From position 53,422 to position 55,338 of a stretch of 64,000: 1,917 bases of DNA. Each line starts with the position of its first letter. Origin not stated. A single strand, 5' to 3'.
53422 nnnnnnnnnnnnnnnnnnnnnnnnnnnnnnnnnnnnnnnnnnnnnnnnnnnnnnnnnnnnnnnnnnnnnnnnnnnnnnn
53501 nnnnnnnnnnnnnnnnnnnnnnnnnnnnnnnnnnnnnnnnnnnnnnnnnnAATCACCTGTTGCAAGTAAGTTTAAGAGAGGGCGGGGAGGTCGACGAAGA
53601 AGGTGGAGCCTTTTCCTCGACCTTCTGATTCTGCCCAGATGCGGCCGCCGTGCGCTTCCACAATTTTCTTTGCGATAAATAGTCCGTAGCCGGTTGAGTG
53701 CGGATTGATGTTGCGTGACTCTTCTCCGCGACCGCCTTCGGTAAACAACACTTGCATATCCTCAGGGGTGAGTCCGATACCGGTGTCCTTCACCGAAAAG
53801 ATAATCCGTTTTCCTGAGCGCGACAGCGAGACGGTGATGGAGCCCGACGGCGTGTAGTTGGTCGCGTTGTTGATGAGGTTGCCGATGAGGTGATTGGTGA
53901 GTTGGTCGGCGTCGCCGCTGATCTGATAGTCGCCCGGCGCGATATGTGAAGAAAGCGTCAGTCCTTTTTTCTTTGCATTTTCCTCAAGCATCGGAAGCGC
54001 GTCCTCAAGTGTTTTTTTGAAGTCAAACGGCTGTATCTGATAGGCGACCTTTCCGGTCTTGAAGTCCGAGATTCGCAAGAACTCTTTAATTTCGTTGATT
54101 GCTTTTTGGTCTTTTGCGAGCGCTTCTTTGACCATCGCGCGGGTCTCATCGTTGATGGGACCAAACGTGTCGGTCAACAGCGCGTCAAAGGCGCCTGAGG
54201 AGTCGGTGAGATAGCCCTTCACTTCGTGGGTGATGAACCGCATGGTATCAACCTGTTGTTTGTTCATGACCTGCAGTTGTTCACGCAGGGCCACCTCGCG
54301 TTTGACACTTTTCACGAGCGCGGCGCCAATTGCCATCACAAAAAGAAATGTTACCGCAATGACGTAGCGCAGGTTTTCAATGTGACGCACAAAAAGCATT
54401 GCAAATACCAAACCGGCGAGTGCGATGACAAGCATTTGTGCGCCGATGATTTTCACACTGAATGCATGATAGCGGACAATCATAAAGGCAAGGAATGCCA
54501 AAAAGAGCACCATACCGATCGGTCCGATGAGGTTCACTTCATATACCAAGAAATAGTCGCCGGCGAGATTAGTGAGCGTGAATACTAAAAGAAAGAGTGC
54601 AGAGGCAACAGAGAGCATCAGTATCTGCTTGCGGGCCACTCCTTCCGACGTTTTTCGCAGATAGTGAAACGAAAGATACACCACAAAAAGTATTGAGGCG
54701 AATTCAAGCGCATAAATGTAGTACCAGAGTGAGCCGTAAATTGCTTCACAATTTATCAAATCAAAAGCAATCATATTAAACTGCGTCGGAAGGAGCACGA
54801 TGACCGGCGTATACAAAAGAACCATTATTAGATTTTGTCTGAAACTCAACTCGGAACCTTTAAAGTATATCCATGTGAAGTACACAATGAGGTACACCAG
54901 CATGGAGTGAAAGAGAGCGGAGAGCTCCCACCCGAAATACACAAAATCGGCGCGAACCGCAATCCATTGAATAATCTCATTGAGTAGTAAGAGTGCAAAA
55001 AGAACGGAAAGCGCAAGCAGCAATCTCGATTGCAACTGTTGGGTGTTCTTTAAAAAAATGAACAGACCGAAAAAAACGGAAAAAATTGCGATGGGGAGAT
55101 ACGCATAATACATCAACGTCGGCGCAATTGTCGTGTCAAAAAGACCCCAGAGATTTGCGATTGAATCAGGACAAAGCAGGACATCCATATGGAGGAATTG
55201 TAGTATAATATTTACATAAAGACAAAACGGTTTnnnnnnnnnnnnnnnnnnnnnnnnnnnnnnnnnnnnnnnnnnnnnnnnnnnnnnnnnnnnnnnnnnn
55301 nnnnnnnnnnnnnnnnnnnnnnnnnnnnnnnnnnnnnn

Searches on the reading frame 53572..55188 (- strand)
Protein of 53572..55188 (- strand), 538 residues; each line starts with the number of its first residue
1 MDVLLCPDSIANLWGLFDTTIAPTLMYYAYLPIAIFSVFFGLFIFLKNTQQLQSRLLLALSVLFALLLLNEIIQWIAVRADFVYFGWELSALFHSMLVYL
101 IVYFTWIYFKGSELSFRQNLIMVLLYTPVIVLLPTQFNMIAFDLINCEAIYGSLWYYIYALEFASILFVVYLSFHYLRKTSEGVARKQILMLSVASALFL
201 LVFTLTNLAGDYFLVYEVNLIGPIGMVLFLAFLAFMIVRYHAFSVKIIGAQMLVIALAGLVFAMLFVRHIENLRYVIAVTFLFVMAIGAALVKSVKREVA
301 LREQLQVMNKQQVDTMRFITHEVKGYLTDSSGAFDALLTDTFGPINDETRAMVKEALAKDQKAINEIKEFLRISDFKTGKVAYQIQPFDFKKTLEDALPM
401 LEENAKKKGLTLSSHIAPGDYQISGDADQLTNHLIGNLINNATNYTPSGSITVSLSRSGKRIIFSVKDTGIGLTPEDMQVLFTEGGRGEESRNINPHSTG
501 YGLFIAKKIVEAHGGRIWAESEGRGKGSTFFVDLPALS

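Call 58: search_protein_families(library=ncbifam, proteins=[window:53572-55188:-], max_evalue=0.001)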
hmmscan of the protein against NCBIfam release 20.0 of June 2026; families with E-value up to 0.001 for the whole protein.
window:53572-55188:- (538 aa): 68 families (the best 25 are shown)
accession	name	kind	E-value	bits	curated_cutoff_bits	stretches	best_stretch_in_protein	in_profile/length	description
NF046044.1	PnpS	equivalog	2.9e-32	112.1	400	1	307-535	165-390/390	two-component system histidine kinase PnpS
NF033092.0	HK_WalK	equivalog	3e-29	102.1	725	1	319-535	379-593/594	cell wall metabolism sensor histidine kinase WalK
TIGR02956.1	TMAO_torS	equivalog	1.1e-28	99.9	676.5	1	370-535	519-681/967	TMAO reductase system sensor histidine kinase/response regulator TorS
TIGR02966.1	phoR_proteo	equivalog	1e-26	93.8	334.2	1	297-533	102-332/333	phosphate regulon sensor histidine kinase PhoR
NF041735.1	hist_kin_RppB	equivalog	2.4e-26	92.5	400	1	269-535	175-438/438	two-component system sensor histidine kinase RppB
NF006800.0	PRK09303.1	equivalog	7.7e-25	87.6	342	1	301-536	144-377/383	histidine kinase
NF033091.0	HK_VanS_ACDEFG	equivalog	1.1e-24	87.1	400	1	306-524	68-284/293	vancomycin resistance histidine kinase VanS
NF012163.2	BaeS_SmeS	equivalog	2.1e-23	83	500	1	301-521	229-444/457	sensor histidine kinase efflux regulator BaeS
NF008318.0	PRK11107.1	equivalog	5.8e-23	80.9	890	1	366-534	344-516/920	two-component sensor histidine kinase BarA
NF007837.0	PRK10549.1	equivalog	1.5e-22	79.9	603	1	308-535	236-457/466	envelope stress sensor histidine kinase BaeS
NF047405.1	SensHisKinSapS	equivalog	2.4e-22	79.8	550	1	302-538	109-335/341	two-component system sensor histidine kinase SapS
NF053520.1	HK_Porph_FimS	equivalog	4.9e-22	78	600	1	270-535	352-616/618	sensor histidine kinase FimS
NF041880.1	EPS_EpsF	equivalog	1.3e-21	76.7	900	1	348-535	306-492/492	response regulator EpsF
NF040691.1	MtrAB_MtrB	equivalog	1.8e-21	76.7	450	1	368-536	326-492/507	MtrAB system histidine kinase MtrB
NF041210.1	his_kin_PieS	equivalog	2e-21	76.6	850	1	307-537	245-471/474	two component system sensor histidine kinase PieS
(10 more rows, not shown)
